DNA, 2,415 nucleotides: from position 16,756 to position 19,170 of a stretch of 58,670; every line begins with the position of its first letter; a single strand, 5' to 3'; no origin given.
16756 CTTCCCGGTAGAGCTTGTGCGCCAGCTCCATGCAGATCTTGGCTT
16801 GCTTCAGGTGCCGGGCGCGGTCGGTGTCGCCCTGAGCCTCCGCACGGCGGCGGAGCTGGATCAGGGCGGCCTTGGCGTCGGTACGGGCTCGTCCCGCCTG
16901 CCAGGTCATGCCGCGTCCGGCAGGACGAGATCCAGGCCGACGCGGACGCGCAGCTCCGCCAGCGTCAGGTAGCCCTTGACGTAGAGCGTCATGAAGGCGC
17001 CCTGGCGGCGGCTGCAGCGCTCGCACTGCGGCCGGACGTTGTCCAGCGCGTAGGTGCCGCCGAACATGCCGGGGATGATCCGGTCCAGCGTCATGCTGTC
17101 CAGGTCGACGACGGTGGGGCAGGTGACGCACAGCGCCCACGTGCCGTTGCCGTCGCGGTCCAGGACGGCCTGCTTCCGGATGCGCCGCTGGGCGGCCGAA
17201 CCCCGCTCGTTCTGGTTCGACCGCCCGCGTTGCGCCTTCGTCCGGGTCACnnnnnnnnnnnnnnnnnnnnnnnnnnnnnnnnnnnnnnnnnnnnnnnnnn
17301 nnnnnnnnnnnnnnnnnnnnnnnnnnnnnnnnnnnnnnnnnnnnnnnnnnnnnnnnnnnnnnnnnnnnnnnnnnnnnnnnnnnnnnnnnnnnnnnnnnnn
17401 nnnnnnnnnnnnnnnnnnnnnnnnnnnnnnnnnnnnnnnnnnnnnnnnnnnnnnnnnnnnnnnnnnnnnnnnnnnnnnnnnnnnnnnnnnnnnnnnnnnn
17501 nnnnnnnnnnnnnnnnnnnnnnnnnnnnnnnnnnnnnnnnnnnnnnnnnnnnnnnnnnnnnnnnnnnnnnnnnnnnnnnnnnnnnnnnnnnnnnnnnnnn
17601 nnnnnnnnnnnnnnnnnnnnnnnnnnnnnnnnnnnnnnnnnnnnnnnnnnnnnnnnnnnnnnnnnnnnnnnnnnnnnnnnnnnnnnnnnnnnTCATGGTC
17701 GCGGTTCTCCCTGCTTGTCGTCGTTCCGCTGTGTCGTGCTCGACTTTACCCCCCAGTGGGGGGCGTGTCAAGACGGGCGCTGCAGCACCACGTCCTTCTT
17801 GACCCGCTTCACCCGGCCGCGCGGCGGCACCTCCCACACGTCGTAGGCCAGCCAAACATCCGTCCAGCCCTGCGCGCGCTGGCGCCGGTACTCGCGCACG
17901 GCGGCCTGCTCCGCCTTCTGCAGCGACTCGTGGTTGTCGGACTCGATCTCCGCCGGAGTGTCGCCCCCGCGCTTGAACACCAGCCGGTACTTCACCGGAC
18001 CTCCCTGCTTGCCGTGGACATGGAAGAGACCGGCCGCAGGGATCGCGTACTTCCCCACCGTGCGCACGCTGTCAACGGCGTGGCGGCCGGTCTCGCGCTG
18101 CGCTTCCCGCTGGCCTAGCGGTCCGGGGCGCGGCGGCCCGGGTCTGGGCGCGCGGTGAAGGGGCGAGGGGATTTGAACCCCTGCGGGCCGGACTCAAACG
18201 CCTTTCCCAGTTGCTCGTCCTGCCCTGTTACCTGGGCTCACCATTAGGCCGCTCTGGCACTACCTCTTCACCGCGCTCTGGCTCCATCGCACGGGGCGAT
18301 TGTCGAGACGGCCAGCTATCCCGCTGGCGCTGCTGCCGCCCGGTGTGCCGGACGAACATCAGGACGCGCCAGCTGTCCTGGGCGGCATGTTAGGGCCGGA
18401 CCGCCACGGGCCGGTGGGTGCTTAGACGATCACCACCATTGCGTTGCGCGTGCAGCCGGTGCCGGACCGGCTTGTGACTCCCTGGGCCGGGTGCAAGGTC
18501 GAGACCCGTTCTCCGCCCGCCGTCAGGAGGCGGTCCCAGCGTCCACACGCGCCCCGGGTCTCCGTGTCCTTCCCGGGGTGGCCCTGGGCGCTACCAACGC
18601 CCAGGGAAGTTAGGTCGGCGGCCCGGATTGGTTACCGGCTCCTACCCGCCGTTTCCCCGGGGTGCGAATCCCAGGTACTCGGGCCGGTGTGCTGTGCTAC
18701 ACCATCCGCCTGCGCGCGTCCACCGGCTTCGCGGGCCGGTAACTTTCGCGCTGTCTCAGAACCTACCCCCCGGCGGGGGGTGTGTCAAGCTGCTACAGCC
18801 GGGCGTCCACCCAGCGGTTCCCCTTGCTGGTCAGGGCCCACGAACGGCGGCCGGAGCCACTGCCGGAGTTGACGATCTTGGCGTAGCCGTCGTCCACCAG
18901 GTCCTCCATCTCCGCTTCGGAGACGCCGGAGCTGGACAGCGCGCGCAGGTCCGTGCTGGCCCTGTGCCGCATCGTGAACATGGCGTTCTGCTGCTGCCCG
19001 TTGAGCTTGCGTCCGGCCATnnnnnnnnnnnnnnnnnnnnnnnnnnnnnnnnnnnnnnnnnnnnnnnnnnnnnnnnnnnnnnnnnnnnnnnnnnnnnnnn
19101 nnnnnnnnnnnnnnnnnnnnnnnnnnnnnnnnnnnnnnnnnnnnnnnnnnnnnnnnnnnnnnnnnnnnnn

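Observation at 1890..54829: At least 24 co-oriented copies of a ~29-bp promoter-like module with a C6-N3-G6 palindrome filling the spacer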

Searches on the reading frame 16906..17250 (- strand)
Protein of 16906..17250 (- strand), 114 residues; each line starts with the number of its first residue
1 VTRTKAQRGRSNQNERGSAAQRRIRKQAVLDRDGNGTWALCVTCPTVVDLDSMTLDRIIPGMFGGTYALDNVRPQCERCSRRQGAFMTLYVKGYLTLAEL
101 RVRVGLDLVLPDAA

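Call 93: search_protein_families(library=pfam, max_evalue=0.01, proteins=[window:16906-17250:-])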
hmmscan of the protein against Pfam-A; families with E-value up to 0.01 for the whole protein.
window:16906-17250:- (114 aa): 1 family
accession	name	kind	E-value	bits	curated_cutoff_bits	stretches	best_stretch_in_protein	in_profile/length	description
PF14279.12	HNH_5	-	2.3e-06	27.8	27.5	1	41-88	1-48/56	HNH endonuclease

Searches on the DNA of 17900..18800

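Call 62: search_rna_families(source=window, start=17900, end=18800, threshold=evalue, max_evalue=1, show_alignments=2)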
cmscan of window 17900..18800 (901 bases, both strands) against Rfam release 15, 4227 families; matches with E-value up to 1: 1.
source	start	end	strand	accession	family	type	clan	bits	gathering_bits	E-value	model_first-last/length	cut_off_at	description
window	18166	18183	-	RF00023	tmRNA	Gene;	CL00001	14.7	47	0.0011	346-363/374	no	transfer-messenger RNA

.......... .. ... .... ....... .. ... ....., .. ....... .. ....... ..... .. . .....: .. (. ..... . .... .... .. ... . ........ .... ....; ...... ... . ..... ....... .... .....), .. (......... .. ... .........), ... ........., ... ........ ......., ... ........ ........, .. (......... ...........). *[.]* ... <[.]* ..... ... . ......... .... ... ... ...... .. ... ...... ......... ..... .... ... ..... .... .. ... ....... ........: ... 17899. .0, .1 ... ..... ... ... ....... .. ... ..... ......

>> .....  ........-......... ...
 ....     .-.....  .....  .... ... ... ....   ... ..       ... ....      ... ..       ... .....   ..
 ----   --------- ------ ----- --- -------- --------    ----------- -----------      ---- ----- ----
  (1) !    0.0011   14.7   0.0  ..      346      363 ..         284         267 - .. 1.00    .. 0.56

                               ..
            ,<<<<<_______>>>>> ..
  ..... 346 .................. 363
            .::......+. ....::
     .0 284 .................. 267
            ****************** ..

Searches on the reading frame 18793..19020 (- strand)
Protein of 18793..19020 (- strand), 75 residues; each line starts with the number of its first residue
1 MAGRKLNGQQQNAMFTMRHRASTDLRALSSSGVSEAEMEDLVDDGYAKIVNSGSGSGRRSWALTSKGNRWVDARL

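Call 41: search_protein_families(library=pfam, max_evalue=1, proteins=[window:18793-19020:-])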
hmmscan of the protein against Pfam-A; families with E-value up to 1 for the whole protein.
window:18793-19020:- (75 aa): 1 family
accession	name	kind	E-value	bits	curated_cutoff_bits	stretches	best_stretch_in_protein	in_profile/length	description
PF01791.15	DeoC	-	0.21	11.6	23.8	1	9-62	175-228/229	DeoC/LacD family aldolase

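Call 76: search_protein_families(library=phrogs, max_evalue=0.01, proteins=[window:18793-19020:-])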
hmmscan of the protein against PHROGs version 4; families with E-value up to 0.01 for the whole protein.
window:18793-19020:- (75 aa): 0 families
